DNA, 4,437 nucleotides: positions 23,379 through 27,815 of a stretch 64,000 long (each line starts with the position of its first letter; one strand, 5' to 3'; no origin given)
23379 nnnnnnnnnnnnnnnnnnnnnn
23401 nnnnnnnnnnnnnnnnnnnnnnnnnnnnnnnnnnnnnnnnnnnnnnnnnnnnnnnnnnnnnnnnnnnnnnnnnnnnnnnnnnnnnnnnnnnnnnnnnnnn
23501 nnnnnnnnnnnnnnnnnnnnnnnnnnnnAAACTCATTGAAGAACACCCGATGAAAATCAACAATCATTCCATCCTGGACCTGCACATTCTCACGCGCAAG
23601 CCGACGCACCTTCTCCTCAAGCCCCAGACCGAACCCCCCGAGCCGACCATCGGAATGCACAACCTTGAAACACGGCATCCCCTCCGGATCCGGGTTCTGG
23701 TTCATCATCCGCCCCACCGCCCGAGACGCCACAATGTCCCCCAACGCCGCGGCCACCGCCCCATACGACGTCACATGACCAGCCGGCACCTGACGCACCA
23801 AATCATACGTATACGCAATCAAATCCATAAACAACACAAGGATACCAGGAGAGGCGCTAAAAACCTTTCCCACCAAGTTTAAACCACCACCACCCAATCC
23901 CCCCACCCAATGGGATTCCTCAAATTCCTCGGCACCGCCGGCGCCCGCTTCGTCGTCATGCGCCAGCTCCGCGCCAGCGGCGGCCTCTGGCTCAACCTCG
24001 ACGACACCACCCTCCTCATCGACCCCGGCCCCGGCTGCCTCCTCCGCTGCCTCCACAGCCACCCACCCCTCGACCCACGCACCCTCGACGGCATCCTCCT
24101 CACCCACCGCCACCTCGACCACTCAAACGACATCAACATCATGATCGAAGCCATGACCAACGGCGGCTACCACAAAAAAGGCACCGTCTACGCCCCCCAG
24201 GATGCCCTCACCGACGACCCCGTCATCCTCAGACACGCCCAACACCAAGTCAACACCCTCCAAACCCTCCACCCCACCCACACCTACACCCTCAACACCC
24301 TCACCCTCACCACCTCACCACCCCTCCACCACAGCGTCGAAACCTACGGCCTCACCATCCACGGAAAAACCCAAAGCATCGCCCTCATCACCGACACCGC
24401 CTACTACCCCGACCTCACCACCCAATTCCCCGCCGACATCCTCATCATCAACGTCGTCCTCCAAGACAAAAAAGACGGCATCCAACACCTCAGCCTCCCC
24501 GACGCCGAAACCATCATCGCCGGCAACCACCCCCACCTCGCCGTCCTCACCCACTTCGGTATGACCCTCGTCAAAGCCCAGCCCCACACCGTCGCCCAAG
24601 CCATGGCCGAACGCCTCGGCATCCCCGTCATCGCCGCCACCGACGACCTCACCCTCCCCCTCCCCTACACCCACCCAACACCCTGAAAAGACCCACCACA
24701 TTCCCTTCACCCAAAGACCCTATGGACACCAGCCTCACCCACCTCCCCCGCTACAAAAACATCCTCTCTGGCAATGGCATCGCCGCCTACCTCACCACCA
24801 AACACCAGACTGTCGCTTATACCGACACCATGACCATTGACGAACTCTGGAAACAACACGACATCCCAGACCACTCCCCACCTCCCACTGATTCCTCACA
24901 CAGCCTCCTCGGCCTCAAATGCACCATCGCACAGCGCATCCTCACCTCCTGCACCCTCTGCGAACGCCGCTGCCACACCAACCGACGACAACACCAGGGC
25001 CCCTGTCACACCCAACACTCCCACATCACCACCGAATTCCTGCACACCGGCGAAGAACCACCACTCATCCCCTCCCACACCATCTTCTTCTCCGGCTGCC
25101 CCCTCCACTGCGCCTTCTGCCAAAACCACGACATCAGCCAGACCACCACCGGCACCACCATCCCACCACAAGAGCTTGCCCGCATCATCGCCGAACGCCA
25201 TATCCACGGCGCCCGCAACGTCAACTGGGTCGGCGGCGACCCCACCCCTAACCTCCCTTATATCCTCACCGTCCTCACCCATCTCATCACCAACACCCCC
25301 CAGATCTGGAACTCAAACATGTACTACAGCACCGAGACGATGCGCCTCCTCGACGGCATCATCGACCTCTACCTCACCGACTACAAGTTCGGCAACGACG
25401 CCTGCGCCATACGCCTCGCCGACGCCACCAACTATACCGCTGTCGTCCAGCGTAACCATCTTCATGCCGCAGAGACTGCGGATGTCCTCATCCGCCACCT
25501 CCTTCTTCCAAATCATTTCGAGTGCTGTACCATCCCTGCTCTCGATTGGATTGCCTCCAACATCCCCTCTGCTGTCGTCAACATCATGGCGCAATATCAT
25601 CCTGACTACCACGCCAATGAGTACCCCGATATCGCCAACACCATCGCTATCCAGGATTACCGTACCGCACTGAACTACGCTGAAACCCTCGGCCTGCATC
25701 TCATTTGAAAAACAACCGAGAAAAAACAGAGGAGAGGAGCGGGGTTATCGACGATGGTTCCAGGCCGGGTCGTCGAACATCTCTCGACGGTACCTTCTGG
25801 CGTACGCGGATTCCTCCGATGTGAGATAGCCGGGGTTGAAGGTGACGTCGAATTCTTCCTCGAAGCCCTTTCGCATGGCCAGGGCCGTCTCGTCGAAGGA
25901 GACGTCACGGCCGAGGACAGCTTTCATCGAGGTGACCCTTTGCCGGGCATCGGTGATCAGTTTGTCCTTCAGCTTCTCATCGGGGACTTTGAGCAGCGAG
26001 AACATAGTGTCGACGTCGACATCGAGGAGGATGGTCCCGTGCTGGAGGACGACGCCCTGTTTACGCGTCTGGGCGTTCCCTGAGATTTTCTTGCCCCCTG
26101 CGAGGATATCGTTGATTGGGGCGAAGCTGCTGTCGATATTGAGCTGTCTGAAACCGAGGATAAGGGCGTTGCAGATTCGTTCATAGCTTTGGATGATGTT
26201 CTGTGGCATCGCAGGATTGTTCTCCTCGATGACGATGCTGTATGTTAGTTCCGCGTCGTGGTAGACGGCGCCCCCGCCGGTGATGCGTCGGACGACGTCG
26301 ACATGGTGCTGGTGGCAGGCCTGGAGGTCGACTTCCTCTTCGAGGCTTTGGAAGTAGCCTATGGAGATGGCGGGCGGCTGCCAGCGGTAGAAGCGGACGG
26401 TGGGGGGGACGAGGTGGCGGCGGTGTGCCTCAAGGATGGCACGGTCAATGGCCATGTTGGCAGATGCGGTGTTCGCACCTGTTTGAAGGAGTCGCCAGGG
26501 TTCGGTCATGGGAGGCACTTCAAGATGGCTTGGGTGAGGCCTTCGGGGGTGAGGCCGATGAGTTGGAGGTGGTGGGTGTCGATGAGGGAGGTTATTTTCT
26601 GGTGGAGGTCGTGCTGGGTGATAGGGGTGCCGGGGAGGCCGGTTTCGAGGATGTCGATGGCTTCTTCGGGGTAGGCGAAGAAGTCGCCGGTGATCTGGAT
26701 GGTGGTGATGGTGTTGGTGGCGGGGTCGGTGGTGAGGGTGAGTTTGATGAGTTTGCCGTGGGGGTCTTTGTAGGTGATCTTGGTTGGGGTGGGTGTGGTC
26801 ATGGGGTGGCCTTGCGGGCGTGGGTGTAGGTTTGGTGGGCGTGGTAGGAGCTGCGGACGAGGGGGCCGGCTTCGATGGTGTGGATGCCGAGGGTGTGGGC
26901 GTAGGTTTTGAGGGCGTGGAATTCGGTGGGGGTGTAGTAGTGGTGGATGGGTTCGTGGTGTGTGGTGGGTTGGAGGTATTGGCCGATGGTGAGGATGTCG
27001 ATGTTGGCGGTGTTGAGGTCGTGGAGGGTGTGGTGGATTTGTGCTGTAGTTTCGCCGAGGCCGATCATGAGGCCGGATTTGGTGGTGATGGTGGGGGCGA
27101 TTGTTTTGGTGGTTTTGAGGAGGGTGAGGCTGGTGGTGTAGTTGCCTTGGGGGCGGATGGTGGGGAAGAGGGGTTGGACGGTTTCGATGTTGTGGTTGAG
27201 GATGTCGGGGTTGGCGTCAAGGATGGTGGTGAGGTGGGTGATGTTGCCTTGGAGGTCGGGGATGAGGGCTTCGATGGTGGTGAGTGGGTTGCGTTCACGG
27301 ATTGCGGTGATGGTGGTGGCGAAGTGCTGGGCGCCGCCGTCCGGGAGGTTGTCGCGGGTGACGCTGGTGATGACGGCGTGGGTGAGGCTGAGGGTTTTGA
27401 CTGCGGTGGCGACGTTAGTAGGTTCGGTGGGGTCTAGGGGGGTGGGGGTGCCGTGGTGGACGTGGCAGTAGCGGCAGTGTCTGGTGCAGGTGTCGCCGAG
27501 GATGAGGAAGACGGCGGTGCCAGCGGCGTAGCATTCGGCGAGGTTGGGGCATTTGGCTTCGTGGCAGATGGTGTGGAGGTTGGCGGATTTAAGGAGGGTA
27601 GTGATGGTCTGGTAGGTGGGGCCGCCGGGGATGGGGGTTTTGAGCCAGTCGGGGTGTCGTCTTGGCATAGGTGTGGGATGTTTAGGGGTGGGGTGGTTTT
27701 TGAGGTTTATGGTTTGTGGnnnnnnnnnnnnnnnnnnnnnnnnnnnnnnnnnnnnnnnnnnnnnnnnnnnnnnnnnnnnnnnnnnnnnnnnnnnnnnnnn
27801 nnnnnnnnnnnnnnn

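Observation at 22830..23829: Alkyltransferase-like (PCFK instead of PCHR) domain fused to endonuclease V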

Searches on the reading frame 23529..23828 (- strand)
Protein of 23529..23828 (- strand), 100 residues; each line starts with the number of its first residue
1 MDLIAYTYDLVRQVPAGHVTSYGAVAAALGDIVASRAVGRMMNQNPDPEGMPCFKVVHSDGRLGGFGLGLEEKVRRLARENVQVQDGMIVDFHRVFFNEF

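Call 55: search_solved_structures(query=window:23529-23828:-, max_evalue=0.001, show_alignments=5)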
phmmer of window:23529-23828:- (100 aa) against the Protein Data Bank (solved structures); distinct sequences matched with E-value up to 0.001: 42.
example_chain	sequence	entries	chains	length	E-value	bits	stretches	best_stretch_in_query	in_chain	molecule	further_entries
2kif_A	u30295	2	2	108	5.3e-09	39.8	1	6-86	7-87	O6-methylguanine-DNA methyltransferase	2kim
1yfh_A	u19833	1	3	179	7.1e-09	39.4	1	8-81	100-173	Methylated-DNA--protein-cysteine methyltransferase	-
1qnt_A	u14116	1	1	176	7.9e-09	39.3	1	8-81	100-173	METHYLATED-DNA--PROTEIN-CYSTEINE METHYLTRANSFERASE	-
1eh6_A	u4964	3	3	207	8e-09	39.2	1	8-81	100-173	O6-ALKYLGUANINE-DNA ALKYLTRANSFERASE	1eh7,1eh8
1t39_A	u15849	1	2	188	9.2e-09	39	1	8-81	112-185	Methylated-DNA--protein-cysteine methyltransferase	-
4wxc_A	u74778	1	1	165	2.2e-08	37.8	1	11-79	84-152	Methylated-DNA--protein-cysteine methyltransferase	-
4bhc_A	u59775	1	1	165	6e-08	36.4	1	11-78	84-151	METHYLATED-DNA--PROTEIN-CYSTEINE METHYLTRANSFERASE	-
4bhb_A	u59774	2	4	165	6e-08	36.4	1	11-78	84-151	METHYLATED-DNA--PROTEIN-CYSTEINE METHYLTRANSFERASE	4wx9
4wxd_A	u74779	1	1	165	6.1e-08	36.4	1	11-78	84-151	Methylated-DNA--protein-cysteine methyltransferase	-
2g7h_A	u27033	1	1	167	1.1e-07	35.6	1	7-84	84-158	Methylated-DNA--protein-cysteine methyltransferase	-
1mgt_A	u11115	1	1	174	1.4e-07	35.2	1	10-82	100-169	PROTEIN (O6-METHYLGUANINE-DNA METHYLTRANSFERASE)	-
1t38_A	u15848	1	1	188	2.5e-07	34.5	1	8-81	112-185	Methylated-DNA--protein-cysteine methyltransferase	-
1sfe_A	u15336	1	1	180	2.6e-07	34.4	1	8-80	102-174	ADA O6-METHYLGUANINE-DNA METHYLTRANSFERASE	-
7wz8_C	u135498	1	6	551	3.8e-07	33.9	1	8-81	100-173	SNAP-tag,C-type lectin domain family 4 member K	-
8ru2_E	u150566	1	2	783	3.9e-07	33.8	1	8-81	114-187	Methylated-DNA--protein-cysteine methyltransferase,Protein diaphanous homolog 1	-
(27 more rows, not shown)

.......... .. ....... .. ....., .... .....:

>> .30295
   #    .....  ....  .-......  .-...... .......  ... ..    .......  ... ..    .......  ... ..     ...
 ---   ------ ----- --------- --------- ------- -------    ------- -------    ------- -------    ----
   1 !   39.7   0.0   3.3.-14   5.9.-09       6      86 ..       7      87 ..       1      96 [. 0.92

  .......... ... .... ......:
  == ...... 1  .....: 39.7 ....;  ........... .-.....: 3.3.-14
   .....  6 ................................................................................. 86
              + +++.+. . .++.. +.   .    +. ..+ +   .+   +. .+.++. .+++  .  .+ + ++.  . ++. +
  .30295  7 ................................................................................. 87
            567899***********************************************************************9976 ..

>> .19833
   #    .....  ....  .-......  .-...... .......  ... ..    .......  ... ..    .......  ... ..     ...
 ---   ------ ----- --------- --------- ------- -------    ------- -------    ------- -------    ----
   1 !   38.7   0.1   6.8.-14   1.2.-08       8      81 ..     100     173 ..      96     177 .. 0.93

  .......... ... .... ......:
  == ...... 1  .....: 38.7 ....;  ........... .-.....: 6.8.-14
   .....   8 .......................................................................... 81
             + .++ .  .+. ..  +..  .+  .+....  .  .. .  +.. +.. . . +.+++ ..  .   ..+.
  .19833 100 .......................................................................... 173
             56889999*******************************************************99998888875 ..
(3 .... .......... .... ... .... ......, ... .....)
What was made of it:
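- Closest known: Canonical O6-alkylguanine-DNA alkyltransferases. Same: Equivalents of Tyr114, Arg128, Asn137, Pro140, Pro144, Cys145 and Glu172 are present in a gapless alignment (call 55).
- Checked: A gapless phmmer alignment to human AGT (call 55) puts C53 on Cys145, F54 on His146 and K55 on Arg147.
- That protein also has Phe at the His position (PWFR) (call 55). The top PDB sequence hit is the ATL 2kif, which has PWFR (call 55).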

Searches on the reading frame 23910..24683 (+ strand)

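Call 6: search_protein_families(library=pfam, proteins=[window:23910-24683:+], max_evalue=0.01)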
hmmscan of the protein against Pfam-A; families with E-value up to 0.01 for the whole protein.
window:23910-24683:+ (258 aa): 2 families
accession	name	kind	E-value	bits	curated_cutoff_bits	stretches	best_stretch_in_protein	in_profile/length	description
PF12706.13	Lactamase_B_2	-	1.1e-19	71.2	27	1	33-216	1-200/200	Beta-lactamase superfamily domain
PF00753.33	Lactamase_B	-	0.0003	21.2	22.7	1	31-103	14-88/196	Metallo-beta-lactamase superfamily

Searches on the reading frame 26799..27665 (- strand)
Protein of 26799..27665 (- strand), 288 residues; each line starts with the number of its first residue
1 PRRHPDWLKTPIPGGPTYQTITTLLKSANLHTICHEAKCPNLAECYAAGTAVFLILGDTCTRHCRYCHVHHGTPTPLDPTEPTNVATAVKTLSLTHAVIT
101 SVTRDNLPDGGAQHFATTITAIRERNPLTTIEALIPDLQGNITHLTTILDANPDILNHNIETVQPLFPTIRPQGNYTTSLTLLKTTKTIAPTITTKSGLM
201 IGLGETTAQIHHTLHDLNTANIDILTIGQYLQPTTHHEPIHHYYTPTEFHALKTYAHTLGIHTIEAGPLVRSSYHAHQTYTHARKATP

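Call 65: search_protein_families(library=pfam, proteins=[window:26799-27665:-], max_evalue=0.001)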
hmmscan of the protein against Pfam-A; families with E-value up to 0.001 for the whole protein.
window:26799-27665:- (288 aa): 2 families
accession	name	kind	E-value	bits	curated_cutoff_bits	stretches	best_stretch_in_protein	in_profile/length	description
PF04055.27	Radical_SAM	-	3.7e-12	47.2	29.5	1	55-217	2-166/166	Radical SAM superfamily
PF16881.10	LIAS_N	-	1.5e-09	38.6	27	1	3-39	60-96/96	N-terminal domain of lipoyl synthase of Radical_SAM family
